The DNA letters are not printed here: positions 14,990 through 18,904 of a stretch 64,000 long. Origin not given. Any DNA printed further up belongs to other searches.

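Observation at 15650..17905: Hook protein carries an insertion of about 750 aa, making it roughly three times the textbook size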

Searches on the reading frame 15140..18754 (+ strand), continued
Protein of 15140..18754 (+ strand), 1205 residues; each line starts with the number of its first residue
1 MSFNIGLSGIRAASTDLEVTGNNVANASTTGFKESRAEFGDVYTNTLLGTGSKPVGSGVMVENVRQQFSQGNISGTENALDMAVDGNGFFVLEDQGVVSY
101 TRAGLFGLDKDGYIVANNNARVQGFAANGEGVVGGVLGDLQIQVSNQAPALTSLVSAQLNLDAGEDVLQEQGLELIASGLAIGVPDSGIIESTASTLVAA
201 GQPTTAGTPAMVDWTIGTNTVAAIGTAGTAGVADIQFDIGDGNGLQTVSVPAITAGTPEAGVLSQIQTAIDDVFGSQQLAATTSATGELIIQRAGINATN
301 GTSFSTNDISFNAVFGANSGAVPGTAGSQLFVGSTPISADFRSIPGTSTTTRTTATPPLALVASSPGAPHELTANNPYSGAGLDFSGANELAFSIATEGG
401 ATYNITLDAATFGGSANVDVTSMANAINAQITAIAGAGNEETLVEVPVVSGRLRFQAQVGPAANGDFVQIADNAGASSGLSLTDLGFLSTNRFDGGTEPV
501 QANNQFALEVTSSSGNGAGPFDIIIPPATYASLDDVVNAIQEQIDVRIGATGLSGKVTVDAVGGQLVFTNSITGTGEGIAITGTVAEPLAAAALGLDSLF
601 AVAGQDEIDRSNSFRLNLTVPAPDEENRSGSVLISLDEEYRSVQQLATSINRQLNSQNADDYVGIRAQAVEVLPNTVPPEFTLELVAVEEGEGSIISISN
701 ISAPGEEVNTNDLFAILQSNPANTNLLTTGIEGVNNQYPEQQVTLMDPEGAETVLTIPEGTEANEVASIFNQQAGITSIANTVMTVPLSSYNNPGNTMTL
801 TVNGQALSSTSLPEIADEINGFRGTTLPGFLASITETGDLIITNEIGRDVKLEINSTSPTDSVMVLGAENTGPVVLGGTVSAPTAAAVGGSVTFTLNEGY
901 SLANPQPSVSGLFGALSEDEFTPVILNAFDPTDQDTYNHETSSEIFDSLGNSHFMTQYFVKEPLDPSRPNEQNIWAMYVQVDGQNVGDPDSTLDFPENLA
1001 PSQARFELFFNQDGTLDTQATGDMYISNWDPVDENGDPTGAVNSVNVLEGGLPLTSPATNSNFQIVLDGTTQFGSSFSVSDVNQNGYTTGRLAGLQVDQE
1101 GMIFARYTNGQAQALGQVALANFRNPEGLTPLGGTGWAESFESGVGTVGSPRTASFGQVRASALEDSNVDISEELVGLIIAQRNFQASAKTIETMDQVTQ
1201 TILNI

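Call 17: search_solved_structures(query=window:15140-18754:+, max_evalue=0.01, show_alignments=3)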
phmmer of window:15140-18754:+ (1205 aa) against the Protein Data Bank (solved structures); distinct sequences matched with E-value up to 0.01: 19.
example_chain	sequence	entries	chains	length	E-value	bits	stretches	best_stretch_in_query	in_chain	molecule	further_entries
9yee_Ce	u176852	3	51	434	7.9e-61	209.3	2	928-1205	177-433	Flagellar hook protein FlgE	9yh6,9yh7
8z5u_D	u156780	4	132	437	8.6e-60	205.9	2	928-1205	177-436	Flagellar hook protein FlgE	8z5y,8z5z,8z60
6jzt_A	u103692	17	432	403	3e-53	184.2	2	928-1205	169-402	Flagellar hook protein FlgE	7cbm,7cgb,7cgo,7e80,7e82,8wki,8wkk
3a69_A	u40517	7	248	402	1e-52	182.4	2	928-1205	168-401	Flagellar hook protein flgE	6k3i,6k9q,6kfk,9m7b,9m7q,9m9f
5jxl_A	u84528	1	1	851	9.9e-40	139.5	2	873-1204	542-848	flagellar hook protein FlgE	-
9wwj_L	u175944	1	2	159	1.6e-37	132.2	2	1085-1166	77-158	Flagellar hook protein FlgE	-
9yee_Ba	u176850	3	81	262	1.8e-27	98.9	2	6-118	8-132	Flagellar basal-body rod protein FlgG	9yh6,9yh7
8z5u_A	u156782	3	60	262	4e-26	94.4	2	6-118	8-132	Flagellar basal-body rod protein FlgG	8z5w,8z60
1wlg_A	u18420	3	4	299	8.3e-26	93.3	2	1020-1172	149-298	Flagellar hook protein flgE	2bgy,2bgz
6jzr_A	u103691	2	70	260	5.3e-25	90.7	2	5-125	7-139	Flagellar basal-body rod protein FlgG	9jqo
5wrh_A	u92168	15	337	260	5.8e-25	90.5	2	5-124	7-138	Flagellar basal-body rod protein FlgG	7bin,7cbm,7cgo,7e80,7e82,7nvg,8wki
6ndx_B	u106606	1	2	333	1.7e-21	79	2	941-1164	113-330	Flagellar hook protein FlgE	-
5az4_A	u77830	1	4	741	4.4e-15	57.8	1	900-1172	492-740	Flagellar hook subunit protein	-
9wx3_D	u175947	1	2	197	1.3e-11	46.3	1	922-1089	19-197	Flagellar hook protein FlgE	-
6jf2_A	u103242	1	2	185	6.1e-10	40.8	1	48-197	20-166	Flagellar basal-body rod protein FlgG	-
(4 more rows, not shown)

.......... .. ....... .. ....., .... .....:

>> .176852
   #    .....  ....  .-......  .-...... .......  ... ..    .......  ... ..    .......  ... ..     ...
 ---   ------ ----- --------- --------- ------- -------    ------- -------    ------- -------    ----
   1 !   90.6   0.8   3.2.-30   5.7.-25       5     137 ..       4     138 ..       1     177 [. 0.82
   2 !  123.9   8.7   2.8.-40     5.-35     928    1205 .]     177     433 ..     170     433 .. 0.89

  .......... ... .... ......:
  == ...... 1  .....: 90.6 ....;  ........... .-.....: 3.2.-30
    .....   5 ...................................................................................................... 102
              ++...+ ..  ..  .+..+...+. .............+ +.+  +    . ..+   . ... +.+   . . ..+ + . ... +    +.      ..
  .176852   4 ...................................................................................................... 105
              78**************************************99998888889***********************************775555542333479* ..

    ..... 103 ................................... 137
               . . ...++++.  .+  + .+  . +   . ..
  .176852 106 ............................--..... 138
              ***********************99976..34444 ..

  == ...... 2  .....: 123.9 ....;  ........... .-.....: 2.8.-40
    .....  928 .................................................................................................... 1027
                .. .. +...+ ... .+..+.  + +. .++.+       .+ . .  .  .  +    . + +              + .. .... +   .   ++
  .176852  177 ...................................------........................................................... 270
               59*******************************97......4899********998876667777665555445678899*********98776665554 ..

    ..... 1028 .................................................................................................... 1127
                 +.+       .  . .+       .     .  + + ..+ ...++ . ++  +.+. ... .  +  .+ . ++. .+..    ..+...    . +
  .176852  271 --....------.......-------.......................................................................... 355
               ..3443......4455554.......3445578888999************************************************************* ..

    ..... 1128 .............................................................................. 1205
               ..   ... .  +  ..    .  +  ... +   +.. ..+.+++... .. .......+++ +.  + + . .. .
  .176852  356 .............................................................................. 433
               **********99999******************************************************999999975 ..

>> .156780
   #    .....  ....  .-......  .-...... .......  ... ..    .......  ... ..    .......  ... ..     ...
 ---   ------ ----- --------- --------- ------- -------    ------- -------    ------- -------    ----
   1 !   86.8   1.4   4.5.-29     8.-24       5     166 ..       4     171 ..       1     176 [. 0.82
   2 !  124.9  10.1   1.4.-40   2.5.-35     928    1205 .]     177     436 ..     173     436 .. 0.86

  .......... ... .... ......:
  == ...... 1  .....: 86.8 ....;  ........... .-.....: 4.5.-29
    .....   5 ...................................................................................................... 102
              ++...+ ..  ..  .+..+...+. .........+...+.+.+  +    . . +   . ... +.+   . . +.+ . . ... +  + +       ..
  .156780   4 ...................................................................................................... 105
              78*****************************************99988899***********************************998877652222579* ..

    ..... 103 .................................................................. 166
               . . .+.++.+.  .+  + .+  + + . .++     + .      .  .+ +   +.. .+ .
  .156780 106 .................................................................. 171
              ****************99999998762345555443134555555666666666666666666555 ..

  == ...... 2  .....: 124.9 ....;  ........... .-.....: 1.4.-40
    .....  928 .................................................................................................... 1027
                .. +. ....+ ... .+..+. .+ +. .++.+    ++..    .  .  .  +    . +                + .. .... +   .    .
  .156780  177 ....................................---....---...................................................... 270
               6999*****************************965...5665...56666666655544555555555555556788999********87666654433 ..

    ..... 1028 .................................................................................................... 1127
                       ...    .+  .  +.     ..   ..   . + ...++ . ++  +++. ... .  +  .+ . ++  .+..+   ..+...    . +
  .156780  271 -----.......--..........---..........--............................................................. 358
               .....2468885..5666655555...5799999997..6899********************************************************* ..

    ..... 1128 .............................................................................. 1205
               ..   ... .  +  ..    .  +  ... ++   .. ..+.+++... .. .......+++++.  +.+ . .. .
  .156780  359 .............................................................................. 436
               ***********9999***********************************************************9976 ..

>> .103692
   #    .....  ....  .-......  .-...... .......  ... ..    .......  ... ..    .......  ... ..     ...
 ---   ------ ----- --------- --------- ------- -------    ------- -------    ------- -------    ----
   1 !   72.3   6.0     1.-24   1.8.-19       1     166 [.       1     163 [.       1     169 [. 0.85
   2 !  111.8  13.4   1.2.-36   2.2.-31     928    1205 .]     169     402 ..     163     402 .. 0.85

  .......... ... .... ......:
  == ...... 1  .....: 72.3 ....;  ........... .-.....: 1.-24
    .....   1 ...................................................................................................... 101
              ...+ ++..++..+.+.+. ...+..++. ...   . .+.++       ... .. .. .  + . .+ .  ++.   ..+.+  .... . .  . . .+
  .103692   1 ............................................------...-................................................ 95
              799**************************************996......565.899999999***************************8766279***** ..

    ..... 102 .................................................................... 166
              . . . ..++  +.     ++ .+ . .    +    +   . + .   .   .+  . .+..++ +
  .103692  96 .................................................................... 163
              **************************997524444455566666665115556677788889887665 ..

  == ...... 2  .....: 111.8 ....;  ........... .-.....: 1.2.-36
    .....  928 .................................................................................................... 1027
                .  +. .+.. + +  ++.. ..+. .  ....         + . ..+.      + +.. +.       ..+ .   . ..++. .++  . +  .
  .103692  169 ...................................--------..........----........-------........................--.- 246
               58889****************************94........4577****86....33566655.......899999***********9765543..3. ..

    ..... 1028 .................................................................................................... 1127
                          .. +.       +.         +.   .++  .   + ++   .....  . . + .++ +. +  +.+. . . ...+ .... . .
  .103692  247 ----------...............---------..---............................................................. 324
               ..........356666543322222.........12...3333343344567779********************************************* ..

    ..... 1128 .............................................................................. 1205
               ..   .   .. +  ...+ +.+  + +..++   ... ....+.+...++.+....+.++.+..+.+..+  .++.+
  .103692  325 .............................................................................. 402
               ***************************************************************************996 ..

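Call 35: list_cluster_members(proteins=[window:15140-18754:+, P0126, P0125, P0130, P0128, P0121, P0134, P0162, P0124, P0140])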
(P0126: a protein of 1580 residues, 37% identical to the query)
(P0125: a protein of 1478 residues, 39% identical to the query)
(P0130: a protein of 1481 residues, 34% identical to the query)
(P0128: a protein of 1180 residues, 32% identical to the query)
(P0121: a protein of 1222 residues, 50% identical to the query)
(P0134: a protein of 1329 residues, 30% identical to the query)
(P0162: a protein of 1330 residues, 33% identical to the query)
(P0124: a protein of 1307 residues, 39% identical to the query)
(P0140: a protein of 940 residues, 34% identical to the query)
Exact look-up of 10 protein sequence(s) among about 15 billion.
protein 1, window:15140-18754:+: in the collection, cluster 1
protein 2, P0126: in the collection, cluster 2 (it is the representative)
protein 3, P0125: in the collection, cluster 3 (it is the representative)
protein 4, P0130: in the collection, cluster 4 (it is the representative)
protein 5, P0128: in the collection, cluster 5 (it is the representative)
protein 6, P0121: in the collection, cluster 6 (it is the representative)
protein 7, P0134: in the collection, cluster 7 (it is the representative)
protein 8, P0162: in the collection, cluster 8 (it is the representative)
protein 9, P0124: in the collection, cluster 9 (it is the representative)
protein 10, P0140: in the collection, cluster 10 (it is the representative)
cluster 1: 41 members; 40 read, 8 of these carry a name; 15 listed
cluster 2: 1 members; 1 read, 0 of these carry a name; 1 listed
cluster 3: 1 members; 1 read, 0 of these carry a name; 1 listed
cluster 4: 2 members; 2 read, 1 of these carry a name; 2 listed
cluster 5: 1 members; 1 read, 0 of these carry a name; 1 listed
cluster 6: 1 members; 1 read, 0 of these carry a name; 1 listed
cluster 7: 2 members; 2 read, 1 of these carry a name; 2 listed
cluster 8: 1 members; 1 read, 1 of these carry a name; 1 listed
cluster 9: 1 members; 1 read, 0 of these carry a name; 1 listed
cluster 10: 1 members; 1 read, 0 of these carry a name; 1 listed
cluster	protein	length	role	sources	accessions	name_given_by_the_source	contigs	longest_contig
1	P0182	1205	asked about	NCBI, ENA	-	-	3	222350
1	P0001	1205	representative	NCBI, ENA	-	-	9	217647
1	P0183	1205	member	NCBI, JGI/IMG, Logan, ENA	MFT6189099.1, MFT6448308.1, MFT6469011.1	MAG: flagellar hook protein FlgE [Oleispira sp.] | flagellar hook protein FlgE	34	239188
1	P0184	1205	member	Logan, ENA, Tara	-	strand:- start:551 stop:4168 length:3618 start_codon:yes stop_codon:yes gene_type:complete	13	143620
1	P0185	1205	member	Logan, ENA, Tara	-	strand:+ start:1277 stop:4894 length:3618 start_codon:yes stop_codon:yes ...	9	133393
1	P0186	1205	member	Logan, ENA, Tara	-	strand:- start:444 stop:4061 length:3618 start_codon:yes stop_codon:yes gene_type:complete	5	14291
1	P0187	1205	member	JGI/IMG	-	flagellar hook protein FlgE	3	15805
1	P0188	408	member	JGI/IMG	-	flagellar hook protein FlgE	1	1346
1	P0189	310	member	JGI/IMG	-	flagellar hook protein FlgE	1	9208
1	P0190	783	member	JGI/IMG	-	flagellar hook protein FlgE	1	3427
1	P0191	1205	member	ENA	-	-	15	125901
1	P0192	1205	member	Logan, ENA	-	-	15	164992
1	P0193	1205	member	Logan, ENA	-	-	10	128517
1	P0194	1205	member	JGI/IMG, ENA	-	-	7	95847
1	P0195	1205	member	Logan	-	-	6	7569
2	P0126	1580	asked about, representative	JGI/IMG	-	-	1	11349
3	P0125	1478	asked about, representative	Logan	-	-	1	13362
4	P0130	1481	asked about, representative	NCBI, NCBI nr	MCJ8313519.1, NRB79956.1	MAG: hypothetical protein HRU38_15035 [Saccharospirillaceae bacterium] | hypothetical protein [Pseudomonadales bacterium]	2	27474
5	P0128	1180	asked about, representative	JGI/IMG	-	-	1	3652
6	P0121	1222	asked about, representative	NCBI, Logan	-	-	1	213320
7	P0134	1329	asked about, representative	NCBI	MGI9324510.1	MAG: flagellar hook-basal body complex protein [Pseudomonadales bacterium]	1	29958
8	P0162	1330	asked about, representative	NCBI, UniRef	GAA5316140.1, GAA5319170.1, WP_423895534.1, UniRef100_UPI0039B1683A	MAG: hypothetical protein AseanaTS_13450 [Candidatus Pelagadaptatus aseana] | flagellar hook-basal body complex protein n=1 Tax=Candidatus Pelagadaptatus aseana ...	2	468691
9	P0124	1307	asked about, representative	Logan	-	-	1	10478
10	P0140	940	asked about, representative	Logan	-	-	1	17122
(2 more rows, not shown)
